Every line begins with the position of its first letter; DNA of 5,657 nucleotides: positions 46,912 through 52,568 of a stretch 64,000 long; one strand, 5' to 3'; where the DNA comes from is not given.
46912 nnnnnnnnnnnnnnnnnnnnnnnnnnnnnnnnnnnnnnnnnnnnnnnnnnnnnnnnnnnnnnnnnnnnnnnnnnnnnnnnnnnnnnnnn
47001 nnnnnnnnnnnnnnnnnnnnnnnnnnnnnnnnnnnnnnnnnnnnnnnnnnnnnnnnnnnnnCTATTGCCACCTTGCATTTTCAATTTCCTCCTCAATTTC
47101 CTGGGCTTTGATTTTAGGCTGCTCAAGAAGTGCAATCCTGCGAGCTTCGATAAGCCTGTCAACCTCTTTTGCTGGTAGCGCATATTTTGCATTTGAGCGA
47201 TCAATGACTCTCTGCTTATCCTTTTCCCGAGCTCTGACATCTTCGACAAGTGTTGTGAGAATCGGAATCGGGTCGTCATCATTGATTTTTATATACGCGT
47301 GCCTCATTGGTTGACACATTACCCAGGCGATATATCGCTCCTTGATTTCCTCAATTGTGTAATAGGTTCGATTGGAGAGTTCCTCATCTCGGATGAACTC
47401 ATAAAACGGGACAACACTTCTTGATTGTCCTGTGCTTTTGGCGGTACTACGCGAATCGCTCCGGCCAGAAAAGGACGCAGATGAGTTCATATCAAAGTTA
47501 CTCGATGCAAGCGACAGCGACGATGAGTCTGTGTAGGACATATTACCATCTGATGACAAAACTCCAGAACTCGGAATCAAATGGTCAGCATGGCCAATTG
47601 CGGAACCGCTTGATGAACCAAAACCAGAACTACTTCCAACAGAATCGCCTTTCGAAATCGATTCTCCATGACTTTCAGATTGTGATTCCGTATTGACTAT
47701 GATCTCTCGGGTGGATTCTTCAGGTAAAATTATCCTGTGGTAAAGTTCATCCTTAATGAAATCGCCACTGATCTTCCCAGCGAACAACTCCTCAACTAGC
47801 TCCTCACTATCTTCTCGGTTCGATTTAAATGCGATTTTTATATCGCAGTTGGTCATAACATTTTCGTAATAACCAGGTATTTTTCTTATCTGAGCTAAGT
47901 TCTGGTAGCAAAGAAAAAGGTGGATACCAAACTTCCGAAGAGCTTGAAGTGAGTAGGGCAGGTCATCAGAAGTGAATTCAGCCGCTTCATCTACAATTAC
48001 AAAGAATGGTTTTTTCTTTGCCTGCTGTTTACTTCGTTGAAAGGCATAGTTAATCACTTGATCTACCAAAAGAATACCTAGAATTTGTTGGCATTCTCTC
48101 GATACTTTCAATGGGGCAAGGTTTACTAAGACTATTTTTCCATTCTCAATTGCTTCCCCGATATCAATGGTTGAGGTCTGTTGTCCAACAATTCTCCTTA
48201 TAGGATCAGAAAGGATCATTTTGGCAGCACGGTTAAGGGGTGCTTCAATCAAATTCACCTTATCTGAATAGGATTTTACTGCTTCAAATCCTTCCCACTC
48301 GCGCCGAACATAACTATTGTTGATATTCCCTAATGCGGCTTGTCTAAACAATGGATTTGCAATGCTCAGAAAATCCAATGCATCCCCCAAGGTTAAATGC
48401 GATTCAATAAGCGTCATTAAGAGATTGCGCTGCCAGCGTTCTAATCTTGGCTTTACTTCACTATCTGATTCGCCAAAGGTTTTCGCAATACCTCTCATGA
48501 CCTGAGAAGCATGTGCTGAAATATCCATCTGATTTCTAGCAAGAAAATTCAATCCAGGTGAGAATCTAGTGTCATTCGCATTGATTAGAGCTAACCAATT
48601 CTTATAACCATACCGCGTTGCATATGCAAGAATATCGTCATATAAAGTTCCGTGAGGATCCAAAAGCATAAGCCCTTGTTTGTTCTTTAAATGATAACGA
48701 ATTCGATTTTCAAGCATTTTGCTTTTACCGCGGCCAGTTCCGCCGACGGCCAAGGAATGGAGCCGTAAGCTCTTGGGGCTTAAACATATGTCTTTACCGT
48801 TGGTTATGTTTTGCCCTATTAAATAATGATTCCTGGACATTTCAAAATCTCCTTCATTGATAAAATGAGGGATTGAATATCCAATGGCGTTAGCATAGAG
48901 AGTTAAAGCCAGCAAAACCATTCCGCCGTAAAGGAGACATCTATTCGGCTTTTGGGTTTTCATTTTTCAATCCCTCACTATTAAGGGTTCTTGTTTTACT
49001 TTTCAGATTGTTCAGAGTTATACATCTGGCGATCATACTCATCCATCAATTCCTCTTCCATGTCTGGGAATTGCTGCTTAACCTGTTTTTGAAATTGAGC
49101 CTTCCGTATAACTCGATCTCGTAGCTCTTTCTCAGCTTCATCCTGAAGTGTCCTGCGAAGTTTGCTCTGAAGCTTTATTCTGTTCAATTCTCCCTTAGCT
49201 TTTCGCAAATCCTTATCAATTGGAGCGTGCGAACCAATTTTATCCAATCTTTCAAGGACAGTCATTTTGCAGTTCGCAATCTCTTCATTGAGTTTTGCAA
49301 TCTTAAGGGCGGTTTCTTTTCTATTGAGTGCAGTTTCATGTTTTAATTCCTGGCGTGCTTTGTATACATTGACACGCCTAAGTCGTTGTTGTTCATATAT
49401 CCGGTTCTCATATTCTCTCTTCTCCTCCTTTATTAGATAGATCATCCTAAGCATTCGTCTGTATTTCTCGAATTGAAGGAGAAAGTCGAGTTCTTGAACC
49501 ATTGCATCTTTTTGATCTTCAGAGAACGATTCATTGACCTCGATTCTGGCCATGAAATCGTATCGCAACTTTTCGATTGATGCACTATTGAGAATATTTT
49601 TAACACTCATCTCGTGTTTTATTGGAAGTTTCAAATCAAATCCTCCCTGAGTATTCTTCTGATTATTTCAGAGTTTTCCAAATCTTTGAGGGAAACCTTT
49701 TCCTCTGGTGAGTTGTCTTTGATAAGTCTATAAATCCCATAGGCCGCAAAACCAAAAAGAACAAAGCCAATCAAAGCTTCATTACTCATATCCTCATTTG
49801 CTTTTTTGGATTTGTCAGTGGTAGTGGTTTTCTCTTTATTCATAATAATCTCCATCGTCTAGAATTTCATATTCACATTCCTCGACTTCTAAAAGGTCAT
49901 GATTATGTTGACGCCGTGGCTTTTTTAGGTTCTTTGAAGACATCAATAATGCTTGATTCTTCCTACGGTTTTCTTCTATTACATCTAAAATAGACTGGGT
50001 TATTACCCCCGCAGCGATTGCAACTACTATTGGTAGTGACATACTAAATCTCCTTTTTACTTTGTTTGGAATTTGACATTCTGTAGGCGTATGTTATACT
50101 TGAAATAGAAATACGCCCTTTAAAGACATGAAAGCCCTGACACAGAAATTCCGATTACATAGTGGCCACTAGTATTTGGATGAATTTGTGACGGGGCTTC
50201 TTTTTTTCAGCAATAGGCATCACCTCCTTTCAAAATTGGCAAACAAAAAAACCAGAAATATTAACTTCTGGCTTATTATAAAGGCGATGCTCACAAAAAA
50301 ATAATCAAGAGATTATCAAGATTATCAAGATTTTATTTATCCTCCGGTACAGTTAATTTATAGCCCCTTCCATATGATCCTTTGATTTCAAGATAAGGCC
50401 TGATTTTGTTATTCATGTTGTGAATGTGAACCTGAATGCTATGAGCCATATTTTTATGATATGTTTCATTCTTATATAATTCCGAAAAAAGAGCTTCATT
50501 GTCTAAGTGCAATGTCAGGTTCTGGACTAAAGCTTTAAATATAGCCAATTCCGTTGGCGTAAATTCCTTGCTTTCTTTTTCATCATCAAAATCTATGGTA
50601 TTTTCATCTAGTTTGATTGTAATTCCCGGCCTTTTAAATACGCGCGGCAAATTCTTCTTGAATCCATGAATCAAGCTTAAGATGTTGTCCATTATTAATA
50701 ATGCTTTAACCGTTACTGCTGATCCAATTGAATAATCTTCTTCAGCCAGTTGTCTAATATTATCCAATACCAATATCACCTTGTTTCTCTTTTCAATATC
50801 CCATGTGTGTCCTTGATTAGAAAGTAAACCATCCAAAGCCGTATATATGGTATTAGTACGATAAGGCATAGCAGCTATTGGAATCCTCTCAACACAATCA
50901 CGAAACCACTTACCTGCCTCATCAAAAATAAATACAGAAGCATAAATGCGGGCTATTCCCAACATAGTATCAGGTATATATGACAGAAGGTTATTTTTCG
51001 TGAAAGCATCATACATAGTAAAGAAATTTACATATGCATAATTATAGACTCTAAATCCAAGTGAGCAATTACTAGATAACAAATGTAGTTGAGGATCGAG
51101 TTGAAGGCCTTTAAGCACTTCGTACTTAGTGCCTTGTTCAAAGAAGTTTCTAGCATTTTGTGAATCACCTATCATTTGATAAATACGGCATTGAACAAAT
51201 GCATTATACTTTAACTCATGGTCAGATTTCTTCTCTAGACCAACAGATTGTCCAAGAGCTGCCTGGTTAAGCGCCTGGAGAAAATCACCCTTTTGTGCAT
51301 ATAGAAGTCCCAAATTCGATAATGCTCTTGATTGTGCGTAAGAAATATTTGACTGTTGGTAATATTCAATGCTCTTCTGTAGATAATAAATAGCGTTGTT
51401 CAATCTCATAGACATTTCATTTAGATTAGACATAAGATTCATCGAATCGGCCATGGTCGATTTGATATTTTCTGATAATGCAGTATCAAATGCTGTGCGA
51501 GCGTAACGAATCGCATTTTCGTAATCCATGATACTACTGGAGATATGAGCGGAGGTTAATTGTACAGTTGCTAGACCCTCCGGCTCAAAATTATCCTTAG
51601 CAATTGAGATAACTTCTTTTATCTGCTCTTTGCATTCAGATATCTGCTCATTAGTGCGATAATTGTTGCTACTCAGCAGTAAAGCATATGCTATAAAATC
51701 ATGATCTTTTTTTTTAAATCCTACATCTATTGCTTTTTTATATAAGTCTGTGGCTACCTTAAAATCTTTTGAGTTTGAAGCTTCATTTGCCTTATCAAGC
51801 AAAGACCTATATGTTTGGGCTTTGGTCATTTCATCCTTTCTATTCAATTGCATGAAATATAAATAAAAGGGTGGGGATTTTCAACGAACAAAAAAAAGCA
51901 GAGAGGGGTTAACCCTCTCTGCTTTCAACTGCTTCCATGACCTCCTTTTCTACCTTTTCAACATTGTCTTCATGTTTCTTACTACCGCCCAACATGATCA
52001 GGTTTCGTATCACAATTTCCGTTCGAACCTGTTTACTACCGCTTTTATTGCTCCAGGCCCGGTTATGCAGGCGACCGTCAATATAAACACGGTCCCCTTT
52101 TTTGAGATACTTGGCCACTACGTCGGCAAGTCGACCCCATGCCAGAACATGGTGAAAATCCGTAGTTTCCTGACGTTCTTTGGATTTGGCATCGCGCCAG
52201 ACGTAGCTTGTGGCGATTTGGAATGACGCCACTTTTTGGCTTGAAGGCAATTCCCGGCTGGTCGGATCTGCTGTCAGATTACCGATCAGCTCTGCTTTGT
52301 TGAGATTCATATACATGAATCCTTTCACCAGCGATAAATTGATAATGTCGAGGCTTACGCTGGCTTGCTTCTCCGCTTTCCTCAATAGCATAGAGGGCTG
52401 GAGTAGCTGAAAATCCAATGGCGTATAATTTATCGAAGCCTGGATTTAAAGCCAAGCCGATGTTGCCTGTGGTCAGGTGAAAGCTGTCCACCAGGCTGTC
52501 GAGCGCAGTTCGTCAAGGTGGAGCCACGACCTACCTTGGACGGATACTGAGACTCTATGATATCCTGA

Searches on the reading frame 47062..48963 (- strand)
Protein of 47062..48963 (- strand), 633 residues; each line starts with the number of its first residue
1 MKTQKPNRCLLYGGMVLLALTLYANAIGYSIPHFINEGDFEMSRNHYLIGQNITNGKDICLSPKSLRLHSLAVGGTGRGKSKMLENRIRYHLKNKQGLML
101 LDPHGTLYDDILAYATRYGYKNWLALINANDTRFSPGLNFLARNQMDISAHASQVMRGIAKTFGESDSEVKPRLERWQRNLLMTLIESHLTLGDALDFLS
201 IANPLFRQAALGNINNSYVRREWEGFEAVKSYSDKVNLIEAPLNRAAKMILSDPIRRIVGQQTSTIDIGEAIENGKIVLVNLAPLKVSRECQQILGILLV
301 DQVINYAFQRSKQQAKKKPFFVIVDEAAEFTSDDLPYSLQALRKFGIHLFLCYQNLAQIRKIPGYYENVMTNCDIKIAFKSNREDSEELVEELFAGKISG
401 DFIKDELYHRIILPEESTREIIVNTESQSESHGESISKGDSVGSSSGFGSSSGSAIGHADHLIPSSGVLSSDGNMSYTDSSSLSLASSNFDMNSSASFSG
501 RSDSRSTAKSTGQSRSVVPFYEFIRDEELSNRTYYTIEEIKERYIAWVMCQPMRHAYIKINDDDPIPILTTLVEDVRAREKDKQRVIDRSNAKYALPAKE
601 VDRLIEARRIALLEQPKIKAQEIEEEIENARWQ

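Call 38: search_protein_families(library=pfam, proteins=[window:47062-48963:-], max_evalue=0.001)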
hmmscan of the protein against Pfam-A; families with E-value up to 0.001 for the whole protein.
window:47062-48963:- (633 aa): 2 families
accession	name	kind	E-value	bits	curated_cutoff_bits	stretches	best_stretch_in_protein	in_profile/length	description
PF12696.13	TraG-D_C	-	4.7e-08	33.4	22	1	319-387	1-72/126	TraM recognition site of TraD and TraG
PF10412.15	TrwB_AAD_bind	-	5.2e-08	32.6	20.5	1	300-394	228-323/387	Type IV secretion-system coupling protein DNA-binding domain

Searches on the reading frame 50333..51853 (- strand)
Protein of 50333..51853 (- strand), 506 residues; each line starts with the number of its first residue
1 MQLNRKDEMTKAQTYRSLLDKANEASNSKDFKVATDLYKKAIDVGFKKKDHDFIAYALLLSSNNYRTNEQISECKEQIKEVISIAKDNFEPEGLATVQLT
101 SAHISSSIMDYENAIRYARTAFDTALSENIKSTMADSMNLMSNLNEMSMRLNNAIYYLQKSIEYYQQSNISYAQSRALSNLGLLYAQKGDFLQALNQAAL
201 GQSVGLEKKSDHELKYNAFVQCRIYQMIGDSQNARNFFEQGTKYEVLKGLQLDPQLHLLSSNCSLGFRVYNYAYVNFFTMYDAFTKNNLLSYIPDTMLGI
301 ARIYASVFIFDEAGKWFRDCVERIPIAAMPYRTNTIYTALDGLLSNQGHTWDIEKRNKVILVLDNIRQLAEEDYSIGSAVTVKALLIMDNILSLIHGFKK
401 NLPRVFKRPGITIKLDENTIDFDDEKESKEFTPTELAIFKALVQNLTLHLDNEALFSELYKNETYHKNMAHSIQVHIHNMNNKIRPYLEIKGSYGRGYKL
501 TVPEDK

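Call 7: search_protein_families(library=pfam, proteins=[window:50333-51853:-], max_evalue=0.01)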
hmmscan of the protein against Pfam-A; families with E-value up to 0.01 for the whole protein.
window:50333-51853:- (506 aa): 8 families
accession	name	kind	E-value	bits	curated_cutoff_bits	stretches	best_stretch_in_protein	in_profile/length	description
PF13424.12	TPR_12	-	3.5e-09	37.2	30.1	1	135-197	3-67/77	Tetratricopeptide repeat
PF13181.12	TPR_8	-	9.3e-08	32.1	25.7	0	176-194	2-20/34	Tetratricopeptide repeat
PF00486.34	Trans_reg_C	-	5e-07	30.1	26.2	1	429-500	4-77/77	Transcriptional regulatory protein, C terminal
PF07719.23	TPR_2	-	5.1e-07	29.8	27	0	176-196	2-22/34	Tetratricopeptide repeat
PF00515.34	TPR_1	-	7.4e-05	22.8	27.8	0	176-195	2-21/34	Tetratricopeptide repeat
PF10602.15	RPN7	-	0.0017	18.5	29.6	0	144-197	5-58/174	26S proteasome subunit RPN7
PF14938.12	SNAP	-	0.0035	17.3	25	1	62-196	42-176/282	Soluble NSF attachment protein, SNAP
PF17874.7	TPR_MalT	-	0.0044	16.8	45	0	85-240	32-186/336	MalT-like TPR region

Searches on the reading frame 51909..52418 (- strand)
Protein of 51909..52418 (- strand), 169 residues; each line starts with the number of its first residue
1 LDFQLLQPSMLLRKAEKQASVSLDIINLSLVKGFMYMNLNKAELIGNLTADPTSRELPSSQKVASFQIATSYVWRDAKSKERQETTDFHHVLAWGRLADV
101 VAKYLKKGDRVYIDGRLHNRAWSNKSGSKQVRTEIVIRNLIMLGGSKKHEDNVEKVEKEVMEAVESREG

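Call 7: search_protein_families(library=pfam, proteins=[window:51909-52418:-], max_evalue=0.01)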
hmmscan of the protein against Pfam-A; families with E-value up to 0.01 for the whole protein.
window:51909-52418:- (169 aa): 1 family
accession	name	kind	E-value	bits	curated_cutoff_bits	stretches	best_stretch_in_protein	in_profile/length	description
PF00436.31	SSB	-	7.9e-31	106.7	26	1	39-142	1-103/104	Single-strand binding protein family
